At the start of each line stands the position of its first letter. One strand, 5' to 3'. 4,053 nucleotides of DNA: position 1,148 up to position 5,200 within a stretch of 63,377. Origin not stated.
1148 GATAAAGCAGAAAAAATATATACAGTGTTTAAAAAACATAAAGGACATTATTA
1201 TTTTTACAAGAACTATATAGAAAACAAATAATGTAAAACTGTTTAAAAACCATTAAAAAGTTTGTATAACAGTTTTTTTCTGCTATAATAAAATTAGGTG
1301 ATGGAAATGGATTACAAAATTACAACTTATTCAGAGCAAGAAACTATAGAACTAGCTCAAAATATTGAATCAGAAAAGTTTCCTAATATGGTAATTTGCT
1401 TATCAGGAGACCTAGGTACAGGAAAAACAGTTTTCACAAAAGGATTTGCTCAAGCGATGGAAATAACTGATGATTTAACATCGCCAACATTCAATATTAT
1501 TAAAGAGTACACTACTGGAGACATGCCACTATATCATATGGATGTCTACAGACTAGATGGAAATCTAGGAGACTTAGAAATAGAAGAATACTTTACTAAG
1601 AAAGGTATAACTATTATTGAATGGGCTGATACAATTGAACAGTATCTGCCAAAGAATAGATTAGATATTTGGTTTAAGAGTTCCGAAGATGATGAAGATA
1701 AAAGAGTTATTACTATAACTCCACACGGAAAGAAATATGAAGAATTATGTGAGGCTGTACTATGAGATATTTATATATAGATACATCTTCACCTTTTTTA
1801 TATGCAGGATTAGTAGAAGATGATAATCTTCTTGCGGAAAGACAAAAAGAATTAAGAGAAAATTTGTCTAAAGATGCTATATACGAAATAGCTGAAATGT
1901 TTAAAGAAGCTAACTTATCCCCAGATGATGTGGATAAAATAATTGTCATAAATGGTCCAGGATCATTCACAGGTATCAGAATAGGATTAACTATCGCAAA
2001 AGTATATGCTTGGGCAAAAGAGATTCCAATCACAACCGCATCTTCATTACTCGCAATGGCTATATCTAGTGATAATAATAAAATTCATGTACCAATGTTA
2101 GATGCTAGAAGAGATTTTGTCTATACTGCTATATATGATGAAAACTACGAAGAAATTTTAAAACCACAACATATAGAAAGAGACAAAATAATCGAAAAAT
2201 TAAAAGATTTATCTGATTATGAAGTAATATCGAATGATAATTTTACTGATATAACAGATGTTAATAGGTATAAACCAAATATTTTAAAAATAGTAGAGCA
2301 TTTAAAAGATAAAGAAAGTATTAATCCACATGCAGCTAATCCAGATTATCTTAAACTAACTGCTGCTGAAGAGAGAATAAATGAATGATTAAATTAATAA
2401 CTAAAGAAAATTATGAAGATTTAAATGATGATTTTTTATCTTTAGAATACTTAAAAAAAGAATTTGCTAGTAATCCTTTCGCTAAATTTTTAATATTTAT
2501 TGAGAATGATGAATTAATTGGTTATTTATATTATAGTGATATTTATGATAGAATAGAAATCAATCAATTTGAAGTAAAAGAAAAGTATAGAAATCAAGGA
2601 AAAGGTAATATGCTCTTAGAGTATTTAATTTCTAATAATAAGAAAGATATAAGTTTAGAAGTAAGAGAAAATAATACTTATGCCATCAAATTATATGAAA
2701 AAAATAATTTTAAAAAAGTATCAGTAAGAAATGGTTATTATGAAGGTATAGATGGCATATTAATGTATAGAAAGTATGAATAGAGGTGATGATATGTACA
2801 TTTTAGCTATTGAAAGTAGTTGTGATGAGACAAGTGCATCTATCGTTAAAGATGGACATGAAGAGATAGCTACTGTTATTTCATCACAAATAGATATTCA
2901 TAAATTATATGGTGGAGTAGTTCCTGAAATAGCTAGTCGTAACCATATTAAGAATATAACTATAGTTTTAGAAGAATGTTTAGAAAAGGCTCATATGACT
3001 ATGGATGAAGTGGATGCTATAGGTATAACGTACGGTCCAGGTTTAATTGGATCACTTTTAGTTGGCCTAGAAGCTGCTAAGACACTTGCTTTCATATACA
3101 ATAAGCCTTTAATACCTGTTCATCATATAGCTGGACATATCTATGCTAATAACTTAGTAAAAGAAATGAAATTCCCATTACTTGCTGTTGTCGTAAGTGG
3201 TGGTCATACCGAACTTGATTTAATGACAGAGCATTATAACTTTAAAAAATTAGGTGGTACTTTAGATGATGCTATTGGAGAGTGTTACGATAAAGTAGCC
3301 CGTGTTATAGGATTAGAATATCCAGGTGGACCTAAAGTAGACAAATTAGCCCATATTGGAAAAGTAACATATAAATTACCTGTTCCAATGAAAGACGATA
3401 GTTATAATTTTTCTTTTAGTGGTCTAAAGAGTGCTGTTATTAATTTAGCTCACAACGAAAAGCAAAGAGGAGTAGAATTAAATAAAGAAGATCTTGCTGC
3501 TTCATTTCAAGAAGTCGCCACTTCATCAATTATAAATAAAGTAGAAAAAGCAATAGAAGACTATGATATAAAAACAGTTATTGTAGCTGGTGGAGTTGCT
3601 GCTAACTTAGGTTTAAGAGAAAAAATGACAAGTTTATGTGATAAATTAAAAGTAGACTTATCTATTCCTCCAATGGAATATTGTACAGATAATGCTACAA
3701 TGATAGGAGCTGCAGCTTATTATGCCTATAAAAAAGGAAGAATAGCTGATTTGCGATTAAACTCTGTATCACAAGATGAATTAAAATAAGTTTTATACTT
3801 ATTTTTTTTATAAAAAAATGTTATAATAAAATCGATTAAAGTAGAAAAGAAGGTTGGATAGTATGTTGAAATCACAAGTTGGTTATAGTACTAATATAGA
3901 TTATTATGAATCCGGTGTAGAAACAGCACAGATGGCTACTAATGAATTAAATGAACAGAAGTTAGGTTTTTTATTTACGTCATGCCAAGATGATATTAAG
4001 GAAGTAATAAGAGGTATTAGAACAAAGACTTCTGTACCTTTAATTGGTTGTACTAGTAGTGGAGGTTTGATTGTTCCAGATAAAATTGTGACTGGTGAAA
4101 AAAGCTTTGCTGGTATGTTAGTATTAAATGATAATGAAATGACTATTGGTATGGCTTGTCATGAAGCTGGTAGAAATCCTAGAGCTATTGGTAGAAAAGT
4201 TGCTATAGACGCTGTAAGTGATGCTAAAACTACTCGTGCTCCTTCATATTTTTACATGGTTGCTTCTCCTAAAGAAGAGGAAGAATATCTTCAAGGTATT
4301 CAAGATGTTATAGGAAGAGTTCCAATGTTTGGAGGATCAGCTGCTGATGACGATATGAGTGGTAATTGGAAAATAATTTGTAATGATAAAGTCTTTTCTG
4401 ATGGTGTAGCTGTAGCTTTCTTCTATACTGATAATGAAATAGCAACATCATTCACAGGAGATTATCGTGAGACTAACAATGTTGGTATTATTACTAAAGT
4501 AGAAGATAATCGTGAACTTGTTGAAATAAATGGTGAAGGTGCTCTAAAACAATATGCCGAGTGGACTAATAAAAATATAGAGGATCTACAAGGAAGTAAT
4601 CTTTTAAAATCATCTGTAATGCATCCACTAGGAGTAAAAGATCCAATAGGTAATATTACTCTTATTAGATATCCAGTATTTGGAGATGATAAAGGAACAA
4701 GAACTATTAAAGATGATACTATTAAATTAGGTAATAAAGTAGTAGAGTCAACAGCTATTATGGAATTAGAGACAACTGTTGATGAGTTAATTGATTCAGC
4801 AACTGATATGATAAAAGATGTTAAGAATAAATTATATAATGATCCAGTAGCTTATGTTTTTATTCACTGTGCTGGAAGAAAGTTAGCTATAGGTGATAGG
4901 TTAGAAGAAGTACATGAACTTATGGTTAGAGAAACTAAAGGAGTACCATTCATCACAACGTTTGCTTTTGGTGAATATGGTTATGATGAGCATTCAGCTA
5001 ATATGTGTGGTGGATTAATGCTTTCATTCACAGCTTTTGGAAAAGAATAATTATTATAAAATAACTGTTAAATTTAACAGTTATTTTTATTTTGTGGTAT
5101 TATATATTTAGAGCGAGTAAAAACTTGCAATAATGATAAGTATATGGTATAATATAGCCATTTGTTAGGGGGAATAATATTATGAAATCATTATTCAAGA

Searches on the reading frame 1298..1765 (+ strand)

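Call 31: search_protein_families(library=ncbifam, proteins=[window:1298-1765:+], max_evalue=1e-10)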
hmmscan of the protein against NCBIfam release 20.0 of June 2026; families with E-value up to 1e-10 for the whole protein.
window:1298-1765:+ (155 aa): 2 families
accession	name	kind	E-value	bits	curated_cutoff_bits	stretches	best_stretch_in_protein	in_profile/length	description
TIGR00150.1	T6A_YjeE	equivalog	1.3e-36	125.4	60.1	1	12-140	4-134/135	tRNA (adenosine(37)-N6)-threonylcarbamoyltransferase complex ATPase subunit type 1 TsaE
NF007931.0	PRK10646.1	equivalog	4.4e-24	85.2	246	1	7-146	5-146/153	tRNA (adenosine(37)-N6)-threonylcarbamoyltransferase complex ATPase subunit type 1 TsaE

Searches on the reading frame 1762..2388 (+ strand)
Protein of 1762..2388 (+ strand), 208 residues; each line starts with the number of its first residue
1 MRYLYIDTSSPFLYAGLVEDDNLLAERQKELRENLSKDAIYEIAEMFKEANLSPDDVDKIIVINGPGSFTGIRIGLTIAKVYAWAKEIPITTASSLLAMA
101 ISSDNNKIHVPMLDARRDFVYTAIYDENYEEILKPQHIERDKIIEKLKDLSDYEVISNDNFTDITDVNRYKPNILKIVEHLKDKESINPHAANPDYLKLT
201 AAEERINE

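Call 31: search_protein_families(library=ncbifam, proteins=[window:1762-2388:+], max_evalue=1e-10)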
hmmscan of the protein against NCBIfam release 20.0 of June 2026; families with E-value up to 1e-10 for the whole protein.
window:1762-2388:+ (208 aa): 1 family
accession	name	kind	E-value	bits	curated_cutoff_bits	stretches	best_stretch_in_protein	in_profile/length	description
TIGR03725.1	T6A_YeaZ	equivalog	8.5e-39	133.7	69.3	1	4-198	2-212/212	tRNA (adenosine(37)-N6)-threonylcarbamoyltransferase complex dimerization subunit type 1 TsaB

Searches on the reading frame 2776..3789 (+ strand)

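Call 31: search_protein_families(library=ncbifam, proteins=[window:2776-3789:+], max_evalue=1e-10)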
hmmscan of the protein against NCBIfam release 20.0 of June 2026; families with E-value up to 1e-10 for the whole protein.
window:2776-3789:+ (337 aa): 5 families
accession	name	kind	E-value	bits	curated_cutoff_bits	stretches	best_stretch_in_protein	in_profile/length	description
TIGR03723.1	T6A_TsaD_YgjD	equivalog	1.2e-124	415.6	296.1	1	9-318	1-313/314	tRNA (adenosine(37)-N6)-threonylcarbamoyltransferase complex transferase subunit TsaD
TIGR00329.1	gcp_kae1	subfamily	7.2e-104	347.3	207.8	1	10-311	1-305/305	tRNA (adenosine(37)-N6)-threonylcarbamoyltransferase complex transferase subunit TsaD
TIGR03722.2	arch_KAE1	equivalog_domain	7e-68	229.1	375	1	9-333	1-312/323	KEOPS complex N(6)-L-threonylcarbamoyladenine synthase Kae1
NF007174.0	PRK09605.1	equivalog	1.8e-60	204.9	447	1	7-331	1-312/535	bifunctional N(6)-L-threonylcarbamoyladenine synthase/serine/threonine protein kinase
TIGR03725.1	T6A_YeaZ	equivalog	9.5e-12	45.3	69.3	1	9-118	1-94/212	tRNA (adenosine(37)-N6)-threonylcarbamoyltransferase complex dimerization subunit type 1 TsaB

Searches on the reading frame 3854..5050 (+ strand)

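Call 31: search_protein_families(library=ncbifam, proteins=[window:3854-5050:+], max_evalue=1e-10)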
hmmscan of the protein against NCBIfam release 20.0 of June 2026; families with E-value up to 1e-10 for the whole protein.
window:3854-5050:+ (398 aa): 1 family
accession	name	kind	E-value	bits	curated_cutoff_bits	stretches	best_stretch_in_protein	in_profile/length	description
NF041558.1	NosP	equivalog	8e-16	58.1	450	1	25-262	12-253/368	nitric oxide-sensing protein NosP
